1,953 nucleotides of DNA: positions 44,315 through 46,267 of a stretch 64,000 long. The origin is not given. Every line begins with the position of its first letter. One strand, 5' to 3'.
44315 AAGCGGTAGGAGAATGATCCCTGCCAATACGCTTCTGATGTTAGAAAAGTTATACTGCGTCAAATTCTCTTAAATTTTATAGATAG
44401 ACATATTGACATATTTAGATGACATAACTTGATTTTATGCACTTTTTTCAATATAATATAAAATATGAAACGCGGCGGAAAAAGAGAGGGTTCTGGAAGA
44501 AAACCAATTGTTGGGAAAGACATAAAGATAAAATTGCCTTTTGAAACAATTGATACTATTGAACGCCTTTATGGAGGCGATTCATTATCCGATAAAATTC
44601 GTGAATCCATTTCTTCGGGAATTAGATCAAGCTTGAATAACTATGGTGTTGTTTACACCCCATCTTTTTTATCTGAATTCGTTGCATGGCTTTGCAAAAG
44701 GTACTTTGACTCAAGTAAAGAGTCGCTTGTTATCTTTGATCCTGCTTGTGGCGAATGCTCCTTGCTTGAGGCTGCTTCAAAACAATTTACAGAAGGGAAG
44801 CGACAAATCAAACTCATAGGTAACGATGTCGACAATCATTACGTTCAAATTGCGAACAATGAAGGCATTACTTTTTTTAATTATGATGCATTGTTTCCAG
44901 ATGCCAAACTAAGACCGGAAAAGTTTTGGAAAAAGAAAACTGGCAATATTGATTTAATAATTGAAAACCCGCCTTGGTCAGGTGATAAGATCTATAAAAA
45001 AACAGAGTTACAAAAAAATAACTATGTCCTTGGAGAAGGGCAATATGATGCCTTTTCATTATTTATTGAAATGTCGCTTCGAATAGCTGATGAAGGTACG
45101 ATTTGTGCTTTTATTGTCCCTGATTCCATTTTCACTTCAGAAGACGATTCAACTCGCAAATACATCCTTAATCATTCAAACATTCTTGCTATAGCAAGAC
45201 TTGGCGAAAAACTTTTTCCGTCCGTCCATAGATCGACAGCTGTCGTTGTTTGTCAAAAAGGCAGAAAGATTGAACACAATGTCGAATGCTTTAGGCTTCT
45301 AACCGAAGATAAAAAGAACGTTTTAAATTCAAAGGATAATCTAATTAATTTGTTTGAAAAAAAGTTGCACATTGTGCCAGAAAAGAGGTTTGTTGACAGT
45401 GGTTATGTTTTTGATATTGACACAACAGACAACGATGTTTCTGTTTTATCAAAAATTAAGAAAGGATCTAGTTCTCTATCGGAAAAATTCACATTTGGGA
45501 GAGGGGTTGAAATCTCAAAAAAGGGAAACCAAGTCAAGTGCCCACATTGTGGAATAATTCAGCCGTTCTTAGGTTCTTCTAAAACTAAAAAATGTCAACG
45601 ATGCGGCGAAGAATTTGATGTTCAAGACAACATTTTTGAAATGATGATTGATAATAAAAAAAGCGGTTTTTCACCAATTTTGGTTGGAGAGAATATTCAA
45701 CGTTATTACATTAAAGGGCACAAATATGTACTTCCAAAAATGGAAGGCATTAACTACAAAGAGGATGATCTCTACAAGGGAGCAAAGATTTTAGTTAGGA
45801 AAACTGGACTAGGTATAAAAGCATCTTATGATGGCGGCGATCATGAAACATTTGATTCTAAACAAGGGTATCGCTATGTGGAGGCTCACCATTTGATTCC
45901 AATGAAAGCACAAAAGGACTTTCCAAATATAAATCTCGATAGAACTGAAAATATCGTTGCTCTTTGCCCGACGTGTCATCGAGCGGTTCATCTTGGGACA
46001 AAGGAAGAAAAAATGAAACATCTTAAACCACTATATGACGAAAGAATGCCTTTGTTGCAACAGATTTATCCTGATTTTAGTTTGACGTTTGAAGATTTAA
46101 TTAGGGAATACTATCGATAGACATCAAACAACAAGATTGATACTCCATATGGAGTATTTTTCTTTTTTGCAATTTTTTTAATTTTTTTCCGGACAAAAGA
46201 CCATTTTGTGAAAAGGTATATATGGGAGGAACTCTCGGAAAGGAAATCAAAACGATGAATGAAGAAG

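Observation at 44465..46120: Four-module single-chain enzyme: RHH-like head, N6A methyltransferase, Zn-ribbon-containing TRD and C-terminal HNH nuclease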

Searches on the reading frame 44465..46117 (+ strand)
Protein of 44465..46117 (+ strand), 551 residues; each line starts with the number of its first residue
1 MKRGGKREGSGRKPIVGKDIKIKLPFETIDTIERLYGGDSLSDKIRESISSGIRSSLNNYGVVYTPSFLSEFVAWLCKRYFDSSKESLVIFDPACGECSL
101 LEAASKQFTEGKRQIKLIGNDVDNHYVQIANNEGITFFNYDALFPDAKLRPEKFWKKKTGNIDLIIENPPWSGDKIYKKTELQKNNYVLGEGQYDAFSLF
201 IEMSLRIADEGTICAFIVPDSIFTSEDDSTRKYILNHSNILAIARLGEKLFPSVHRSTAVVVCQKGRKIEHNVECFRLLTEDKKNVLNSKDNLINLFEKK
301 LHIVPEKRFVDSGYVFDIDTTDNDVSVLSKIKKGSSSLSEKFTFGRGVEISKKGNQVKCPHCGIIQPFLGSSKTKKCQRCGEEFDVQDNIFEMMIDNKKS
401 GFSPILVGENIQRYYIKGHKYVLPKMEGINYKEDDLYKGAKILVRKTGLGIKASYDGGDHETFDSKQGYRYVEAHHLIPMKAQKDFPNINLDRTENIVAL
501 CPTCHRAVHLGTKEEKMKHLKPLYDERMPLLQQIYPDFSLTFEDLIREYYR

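Call 3: search_protein_families(library=pfam, proteins=[window:44465-46117:+], max_evalue=1)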
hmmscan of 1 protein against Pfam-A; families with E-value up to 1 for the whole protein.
window:44465-46117:+ (551 aa): 20 families
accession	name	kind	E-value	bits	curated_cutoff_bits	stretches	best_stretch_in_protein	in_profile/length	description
PF02384.22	N6_Mtase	-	4.2e-19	69.4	20.4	1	58-274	23-242/311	N-6 DNA Methylase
PF07669.17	Eco57I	-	9.4e-16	58.8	25.3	1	106-250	25-170/171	Eco57I restriction-modification methylase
PF01844.29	HNH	-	2e-06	28.3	21.4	1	470-509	12-45/47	HNH endonuclease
PF12950.13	TaqI_C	-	4.4e-05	24.2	26.5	1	404-457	2-57/118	TaqI-like C-terminal specificity domain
PF13391.12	HNH_2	-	0.00012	22.3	21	1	470-507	10-57/66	HNH endonuclease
PF11599.14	AviRa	-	0.00034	20.6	25.7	1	73-132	38-95/232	RRNA methyltransferase AviRa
PF12760.12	Zn_ribbon_IS1595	-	0.013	15.9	25.4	1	354-382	16-45/46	Transposase zinc-ribbon domain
PF09723.15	Zn_ribbon_8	-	0.031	14.7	34.4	0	376-390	7-21/41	Zinc ribbon domain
PF07191.17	Zn_ribbon_6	-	0.036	14.5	25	0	349-386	9-41/67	Double zinc ribbon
PF20473.4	MmeI_Mtase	-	0.039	13.6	27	0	87-139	20-72/259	MmeI, DNA-methyltransferase domain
PF01485.27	IBR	-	0.045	14.3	24.3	1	350-384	12-51/65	IBR domain, a half RING-finger domain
PF22289.1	DmmA-like_C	-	0.071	13.5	27.4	1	356-388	1-32/44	Dimethylamine monooxygenase subunit DmmA-like, C-terminal domain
PF24460.1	DUF7575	-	0.076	12.8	28.5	0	356-363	3-10/28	Domain of unknown function (DUF7575)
PF17283.8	Zn_ribbon_SprT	-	0.096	13.2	28.1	1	359-384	7-34/38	SprT-like zinc ribbon domain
PF10237.15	N6-adenineMlase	-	0.11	12.6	23.2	1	113-183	50-110/166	Probable N6-adenine methyltransferase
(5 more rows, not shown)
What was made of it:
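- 44636..45286 (+): Gamma-class N6-adenine methyltransferase catalytic domain, aa 58-274 (motifs VYTP, FDPACGE, NPPW). It is intact. Pfam N6_Mtase 69.4 bits and Eco57I 58.8 bits (call 3).
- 45512..45634 (+): Zinc ribbon, aa 350-390 (C359, C362, C377, C380). It is a conserved part of the M1 family's recognition region. Weak Pfam zinc-ribbon matches (call 3).
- Checked: Pfam (call 3) gives: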

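Call 4: search_protein_families(library=ncbifam, proteins=[window:44465-46117:+], max_evalue=1)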
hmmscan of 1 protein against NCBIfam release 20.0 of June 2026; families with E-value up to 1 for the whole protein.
window:44465-46117:+ (551 aa): 10 families
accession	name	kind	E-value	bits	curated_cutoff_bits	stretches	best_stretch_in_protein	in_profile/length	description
TIGR02987.1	met_A_Alw26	exception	2.9e-13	49.4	353.5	2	199-300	177-281/523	Alw26I/Eco31I/Esp3I family type II restriction adenine-specific DNA-methyltransferase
NF033452.1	BREX_1_MTaseX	exception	1.9e-08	32.6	500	1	163-285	509-636/1210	BREX-1 system adenine-specific DNA-methyltransferase PglX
TIGR00497.1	hsdM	equivalog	1.4e-07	30.6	242.75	1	60-327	199-482/515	type I restriction-modification system subunit M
NF033455.1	BREX_6_MTaseX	exception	3e-07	28.3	900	1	158-266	551-658/1319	BREX-6 system adenine-specific DNA-methyltransferase PglX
NF047738.1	antiphage_MADS2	equivalog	0.00032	19.1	720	1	144-247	423-545/654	methylation-associated defense system DNA methyltransferase MAD2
NF002796.0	PRK02935.1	equivalog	0.016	15.1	108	1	350-396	64-108/118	hypothetical protein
NF004633.0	PRK05978.1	subfamily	0.024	13.9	187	1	352-387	30-66/149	hypothetical protein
NF041259.1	mono_DmmA_fam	domain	0.12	12.7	60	1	353-388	48-84/101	dimethylamine monooxygenase subunit DmmA family protein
NF008748.0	PRK11783.1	equivalog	0.18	9.9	466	1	100-193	242-336/704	bifunctional 23S rRNA (guanine(2069)-N(7))-methyltransferase RlmK/23S rRNA (guanine(2445)-N(2))-methyltransferase RlmL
NF001605.0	PRK00398.1-2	equivalog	0.59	10.1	63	0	376-386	3-13/43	DNA-directed RNA polymerase subunit P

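Call 5: search_protein_families(library=padloc, proteins=[window:44465-46117:+], max_evalue=1)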
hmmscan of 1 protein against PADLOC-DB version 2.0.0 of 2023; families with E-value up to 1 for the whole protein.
window:44465-46117:+ (551 aa): 29 families (the best 25 are shown)
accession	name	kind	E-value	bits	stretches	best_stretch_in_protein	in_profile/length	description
PDLC03348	MTase_II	-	2.3e-17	60.8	1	153-341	337-514/727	Type II methyltransferase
PDLC03226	MTase_II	-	3e-16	57.2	1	59-284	15-256/579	Type II methyltransferase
PDLC03335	MTase_II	-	7e-16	56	1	56-290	75-326/607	Type II methyltransferase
PDLC03285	MTase_II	-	1.7e-12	45.1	1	54-297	11-251/413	Type II methyltransferase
PDLC03267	MTase_II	-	2.3e-12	44.6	1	61-290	14-242/539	Type II methyltransferase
PDLC02525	PglX|PglXI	-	5.6e-11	39.8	1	160-281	454-579/607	PglX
PDLC03311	MTase_II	-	6.2e-11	39.6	1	61-269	17-212/464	Type II methyltransferase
PDLC03293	MTase_II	-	2.1e-10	38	1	58-268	14-211/427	Type II methyltransferase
PDLC03021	MTase_I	-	1.5e-09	35.3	1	158-281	269-392/491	Type I methyltransferase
PDLC03027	MTase_I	-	2.6e-09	34.2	1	58-267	155-369/810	Type I methyltransferase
PDLC03604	REase_MTase_IIG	-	3.5e-09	33.3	1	159-349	532-721/1011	Type IIG restriction enzyme-methyltransferase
PDLC02521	PglX|PglXI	-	3.9e-09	33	1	163-295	483-617/1174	PglX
PDLC03600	REase_MTase_IIG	-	6.4e-09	32.3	1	163-285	498-624/1205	Type IIG restriction enzyme-methyltransferase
PDLC03719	oMTase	-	9.5e-09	32.7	1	59-272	24-219/387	orphan methyltransferase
PDLC03382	MTase_II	-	1.9e-08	31.8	1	60-266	52-246/445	Type II methyltransferase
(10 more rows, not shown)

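Call 6: find_homologous_proteins(query=window:44465-46117:+)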
Query window:44465-46117:+ (551 aa): 567 proteins with E <= 0.001 among 8000 candidates; the best 120 are listed.
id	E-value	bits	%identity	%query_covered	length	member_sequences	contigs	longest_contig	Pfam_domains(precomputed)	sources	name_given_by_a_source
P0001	0.0e+0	1269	100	100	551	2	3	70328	PF02384.23,PF07669.18,PF01844.30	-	-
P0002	2.9e-183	628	60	82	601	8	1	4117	PF02384.23,PF07669.18,PF12950.14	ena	-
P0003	3.3e-137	476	49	82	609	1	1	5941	PF02384.23,PF07669.18,PF12950.14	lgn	-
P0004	6.0e-135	469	49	82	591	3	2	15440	PF02384.23,PF07669.18,PF12950.14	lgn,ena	-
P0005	2.0e-133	464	48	82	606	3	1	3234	PF02384.23,PF07669.18,PF12950.14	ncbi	-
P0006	3.0e-100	354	45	72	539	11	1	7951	PF02384.23,PF07669.18,PF12950.14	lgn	-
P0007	2.4e-99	351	42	76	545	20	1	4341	PF13847.13,PF02384.23,PF07669.18,PF12950.14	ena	-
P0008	5.9e-98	347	42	77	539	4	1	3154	PF02384.23,PF07669.18,PF12950.14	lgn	-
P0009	7.5e-98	347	44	73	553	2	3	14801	PF13847.13,PF02384.23,PF07669.18,PF12950.14,PF13679.13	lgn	-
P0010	2.5e-97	345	42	77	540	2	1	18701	PF13847.13,PF02384.23,PF07669.18,PF12950.14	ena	-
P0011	4.3e-97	344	42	77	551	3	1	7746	PF02384.23,PF07669.18,PF12950.14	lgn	-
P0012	2.4e-96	342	45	72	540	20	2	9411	PF02384.23,PF07669.18,PF12950.14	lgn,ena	-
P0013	2.7e-96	341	42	77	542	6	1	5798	PF02384.23,PF07669.18,PF12950.14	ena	-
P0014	6.9e-96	340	43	77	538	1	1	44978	PF02384.23,PF07669.18,PF12950.14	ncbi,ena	-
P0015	1.4e-95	339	42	77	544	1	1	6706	PF02384.23,PF07669.18,PF12950.14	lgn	-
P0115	7.3e-90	320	41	77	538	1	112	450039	PF02384.23,PF07669.18,PF12950.14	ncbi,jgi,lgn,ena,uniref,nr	ncbi:N-6 DNA methylase [Acutalibacter muris]|uniref:N-6 DNA methylase n=1 Tax=Acutalibacter muris Ta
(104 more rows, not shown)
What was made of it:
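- On Single-chain (Type IIG/IIL-like) restriction-modification enzyme: All others are 440-610-aa methyltransferases with full TaqI_C (call 6).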

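Call 8: search_solved_structures(query=window:44465-46117:+, max_evalue=0.1, show_alignments=2)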
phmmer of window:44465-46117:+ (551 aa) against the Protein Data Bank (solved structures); distinct sequences matched with E-value up to 0.1: 10.
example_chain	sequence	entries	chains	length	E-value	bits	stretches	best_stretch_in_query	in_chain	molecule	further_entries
7qw5_A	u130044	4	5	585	1.6e-13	53.2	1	60-266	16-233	Modification methylase BseCI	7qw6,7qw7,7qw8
2f8l_A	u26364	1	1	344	6.3e-11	44.7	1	18-266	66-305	hypothetical protein lmo1582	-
3s1s_A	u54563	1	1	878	3.3e-06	29.1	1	31-276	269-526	restriction endonuclease BpuSI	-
6ghc_A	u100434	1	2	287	3.1e-05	25.9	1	458-515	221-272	5-methylcytosine-specific restriction enzyme A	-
1g38_A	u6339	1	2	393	0.00039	22.3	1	162-267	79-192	MODIFICATION METHYLASE TAQI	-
7bst_D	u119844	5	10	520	0.00043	22.1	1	54-277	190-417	Type I restriction enzyme EcoR124II M protein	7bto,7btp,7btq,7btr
1aqi_A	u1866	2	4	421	0.00044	22.1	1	162-267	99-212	ADENINE-N6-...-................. TAQI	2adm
1aqj_A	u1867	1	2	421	0.00044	22.1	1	162-267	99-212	ADENINE-N6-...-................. TAQI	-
2ibs_A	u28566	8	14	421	0.00045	22.1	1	162-267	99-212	Modification methylase TaqI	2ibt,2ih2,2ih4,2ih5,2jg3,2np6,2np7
3lnu_A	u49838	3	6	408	0.046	15.4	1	139-210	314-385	Topoisomerase IV subunit B | DNA topoisomerase 4 subunit B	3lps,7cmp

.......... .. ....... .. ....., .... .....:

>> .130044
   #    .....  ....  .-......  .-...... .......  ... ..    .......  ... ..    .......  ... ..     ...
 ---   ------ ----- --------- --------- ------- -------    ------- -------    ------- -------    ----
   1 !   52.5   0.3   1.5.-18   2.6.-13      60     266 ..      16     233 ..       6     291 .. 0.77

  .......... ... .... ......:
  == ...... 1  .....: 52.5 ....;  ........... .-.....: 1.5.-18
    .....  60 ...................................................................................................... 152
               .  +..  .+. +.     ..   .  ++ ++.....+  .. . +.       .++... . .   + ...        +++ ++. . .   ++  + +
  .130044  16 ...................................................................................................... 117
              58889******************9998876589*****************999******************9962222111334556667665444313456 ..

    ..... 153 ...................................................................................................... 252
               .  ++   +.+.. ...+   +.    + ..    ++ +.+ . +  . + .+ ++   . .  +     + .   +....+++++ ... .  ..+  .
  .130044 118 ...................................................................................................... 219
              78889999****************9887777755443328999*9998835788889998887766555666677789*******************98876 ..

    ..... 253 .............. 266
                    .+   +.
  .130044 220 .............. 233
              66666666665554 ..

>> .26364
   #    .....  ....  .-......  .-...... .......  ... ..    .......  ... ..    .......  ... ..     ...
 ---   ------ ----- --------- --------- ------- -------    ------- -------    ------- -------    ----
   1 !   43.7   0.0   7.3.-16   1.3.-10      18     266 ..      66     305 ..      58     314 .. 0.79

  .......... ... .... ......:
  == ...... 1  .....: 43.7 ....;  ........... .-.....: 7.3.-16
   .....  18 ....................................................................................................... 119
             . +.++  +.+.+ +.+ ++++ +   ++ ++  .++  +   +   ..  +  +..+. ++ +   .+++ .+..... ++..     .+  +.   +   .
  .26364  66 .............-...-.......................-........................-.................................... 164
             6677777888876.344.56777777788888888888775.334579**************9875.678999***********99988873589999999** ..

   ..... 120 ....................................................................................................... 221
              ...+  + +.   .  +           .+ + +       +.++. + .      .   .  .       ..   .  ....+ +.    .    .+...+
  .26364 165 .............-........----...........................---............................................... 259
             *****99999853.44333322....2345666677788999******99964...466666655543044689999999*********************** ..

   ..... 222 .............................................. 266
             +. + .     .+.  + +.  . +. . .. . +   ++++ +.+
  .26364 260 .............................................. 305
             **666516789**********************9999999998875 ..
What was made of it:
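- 44636..45286 (+): PDB matches to M.BseCI and M.TaqI (call 8).
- Closest known: Gamma-class N6-adenine DNA methyltransferases with a TaqI_C recognition domain. Same: PDB sequence matches are 7qw5 (M.BseCI, E=1.6e-13) and M.TaqI (calls 3, 8).
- Closest known: Type IIG / IIL single-chain restriction-methylation enzymes. Same: The methyltransferase domain is related (Pfam Eco57I; PDB 3s1s BpuSI at E=3.3e-6) (calls 3, 8).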

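Call 10: find_encoding_contigs(protein=P0001, flank=10000)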
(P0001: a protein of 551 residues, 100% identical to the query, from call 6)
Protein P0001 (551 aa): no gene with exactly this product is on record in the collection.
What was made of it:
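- The contigs that carry the exact chimera could not be inspected (call 10). The contigs carrying the exact chimera could not be retrieved for inspection (call 10).
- Tried and rejected: Looking up the exact chimera's contigs (call 10).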

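Call 11: find_encoding_contigs(protein=P0004, flank=8000, max_places=4)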
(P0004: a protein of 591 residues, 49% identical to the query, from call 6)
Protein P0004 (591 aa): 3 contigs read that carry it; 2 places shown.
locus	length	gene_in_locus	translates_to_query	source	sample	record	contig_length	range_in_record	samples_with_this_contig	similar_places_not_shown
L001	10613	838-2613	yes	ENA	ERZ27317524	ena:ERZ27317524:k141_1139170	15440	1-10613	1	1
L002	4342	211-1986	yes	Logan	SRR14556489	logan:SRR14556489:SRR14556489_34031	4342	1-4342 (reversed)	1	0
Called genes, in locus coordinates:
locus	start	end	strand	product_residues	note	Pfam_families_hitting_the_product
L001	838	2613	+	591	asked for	PF02384:N6_Mtase, PF07669:Eco57I, PF12950:TaqI_C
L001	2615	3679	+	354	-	PF02086:MethyltransfD12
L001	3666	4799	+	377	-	PF13391:HNH_2 (faint), PF01844:HNH (weak)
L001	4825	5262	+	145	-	-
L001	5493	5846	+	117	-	PF08281:Sigma70_r4_2 (weak)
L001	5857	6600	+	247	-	-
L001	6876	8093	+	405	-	PF13173:AAA_14, PF13635:DUF4143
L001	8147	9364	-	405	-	PF07221:GlcNAc_2-epim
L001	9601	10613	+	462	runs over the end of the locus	PF03448:MgtE_N, PF00571:CBS (weak), PF01769:MgtE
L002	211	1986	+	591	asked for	PF02384:N6_Mtase, PF07669:Eco57I, PF12950:TaqI_C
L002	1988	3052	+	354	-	PF02086:MethyltransfD12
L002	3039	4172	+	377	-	PF13391:HNH_2 (faint), PF01844:HNH (weak)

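Call 12: find_encoding_contigs(protein=P0002, flank=8000, max_places=4)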
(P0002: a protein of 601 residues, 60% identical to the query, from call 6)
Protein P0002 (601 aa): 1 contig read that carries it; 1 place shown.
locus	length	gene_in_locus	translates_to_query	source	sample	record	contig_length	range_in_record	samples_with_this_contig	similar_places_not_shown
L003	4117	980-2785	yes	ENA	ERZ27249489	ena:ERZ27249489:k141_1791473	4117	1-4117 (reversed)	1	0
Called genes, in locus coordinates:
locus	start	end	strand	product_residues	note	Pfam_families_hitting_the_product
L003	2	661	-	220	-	?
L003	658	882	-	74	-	-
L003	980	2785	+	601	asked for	PF02384:N6_Mtase, PF07669:Eco57I, PF12950:TaqI_C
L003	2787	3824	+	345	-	PF02086:MethyltransfD12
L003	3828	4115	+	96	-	?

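Call 13: find_encoding_contigs(protein=P0003, flank=8000, max_places=4)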
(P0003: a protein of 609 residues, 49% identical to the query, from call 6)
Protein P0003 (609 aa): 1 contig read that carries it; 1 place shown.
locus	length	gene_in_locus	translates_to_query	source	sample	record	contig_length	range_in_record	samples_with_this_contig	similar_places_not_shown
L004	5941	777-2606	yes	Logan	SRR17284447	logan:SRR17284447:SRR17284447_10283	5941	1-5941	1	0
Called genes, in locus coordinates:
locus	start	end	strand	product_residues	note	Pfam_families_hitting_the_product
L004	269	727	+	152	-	PF01381:HTH_3 (faint)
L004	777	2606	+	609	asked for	PF02384:N6_Mtase, PF07669:Eco57I, PF12950:TaqI_C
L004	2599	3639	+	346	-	PF02086:MethyltransfD12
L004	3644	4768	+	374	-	PF13391:HNH_2 (faint), PF01844:HNH (weak)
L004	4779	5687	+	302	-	PF14338:Mrr_N, PF04471:Mrr_cat, PF22722:NA-iREase1, PF13156:Mrr_cat_2 (weak)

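Call 18: list_cluster_members(proteins=[P0001])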
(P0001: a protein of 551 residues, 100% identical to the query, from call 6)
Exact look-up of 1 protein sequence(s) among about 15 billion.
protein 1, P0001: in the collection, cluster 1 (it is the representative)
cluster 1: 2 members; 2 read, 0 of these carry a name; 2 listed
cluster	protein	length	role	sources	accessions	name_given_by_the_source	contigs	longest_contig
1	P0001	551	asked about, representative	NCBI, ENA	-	-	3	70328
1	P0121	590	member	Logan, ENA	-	-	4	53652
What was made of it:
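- The exact 551-aa protein is recorded on 3 contigs from two sources, NCBI and ENA (calls 6, 18).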

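Call 19: search_protein_families(library=pfam, proteins=[L001:3666-4796:+, L004:3644-4765:+, L001:2615-3676:+, L004:269-724:+, L001:4825-5259:+], max_evalue=0.01)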
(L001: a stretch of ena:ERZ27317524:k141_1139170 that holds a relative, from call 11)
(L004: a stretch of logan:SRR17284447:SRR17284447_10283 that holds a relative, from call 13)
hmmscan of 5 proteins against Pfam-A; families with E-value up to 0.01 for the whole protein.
L001:3666-4796:+ (377 aa): 2 families
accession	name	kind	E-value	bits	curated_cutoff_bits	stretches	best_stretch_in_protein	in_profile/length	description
PF01844.29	HNH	-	6.4e-07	29.9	21.4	1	297-338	11-46/47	HNH endonuclease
PF13391.12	HNH_2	-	2.6e-06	27.6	21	1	278-340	1-62/66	HNH endonuclease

L004:3644-4765:+ (374 aa): 2 families
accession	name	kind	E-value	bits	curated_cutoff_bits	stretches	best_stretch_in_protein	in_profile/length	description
PF13391.12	HNH_2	-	2.3e-06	27.8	21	1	294-333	6-57/66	HNH endonuclease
PF01844.29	HNH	-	7.6e-06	26.4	21.4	1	297-335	12-45/47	HNH endonuclease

L001:2615-3676:+ (354 aa): 2 families
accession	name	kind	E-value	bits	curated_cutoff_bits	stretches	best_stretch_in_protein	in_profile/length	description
PF02086.21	MethyltransfD12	-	5.4e-38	131.6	22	1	4-287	1-231/253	D12 class N6 adenine-specific DNA methyltransferase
PF03602.21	Cons_hypoth95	-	0.0016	18.6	24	1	208-245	100-138/182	Conserved hypothetical protein 95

L004:269-724:+ (152 aa): 3 families
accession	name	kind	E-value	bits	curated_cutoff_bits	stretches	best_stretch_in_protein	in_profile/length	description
PF01381.28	HTH_3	-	2.5e-05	24.7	23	1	103-144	10-51/55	Helix-turn-helix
PF13560.12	HTH_31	-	0.00015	22.4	27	1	90-142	2-55/64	Helix-turn-helix domain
PF12844.13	HTH_19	-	0.00024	21.4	30.2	1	92-145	2-55/64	Helix-turn-helix domain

L001:4825-5259:+ (145 aa): 1 family
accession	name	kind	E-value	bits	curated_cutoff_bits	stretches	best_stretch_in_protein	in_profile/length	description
PF13384.12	HTH_23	-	0.0019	18.4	24.6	0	36-65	10-38/50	Homeodomain-like domain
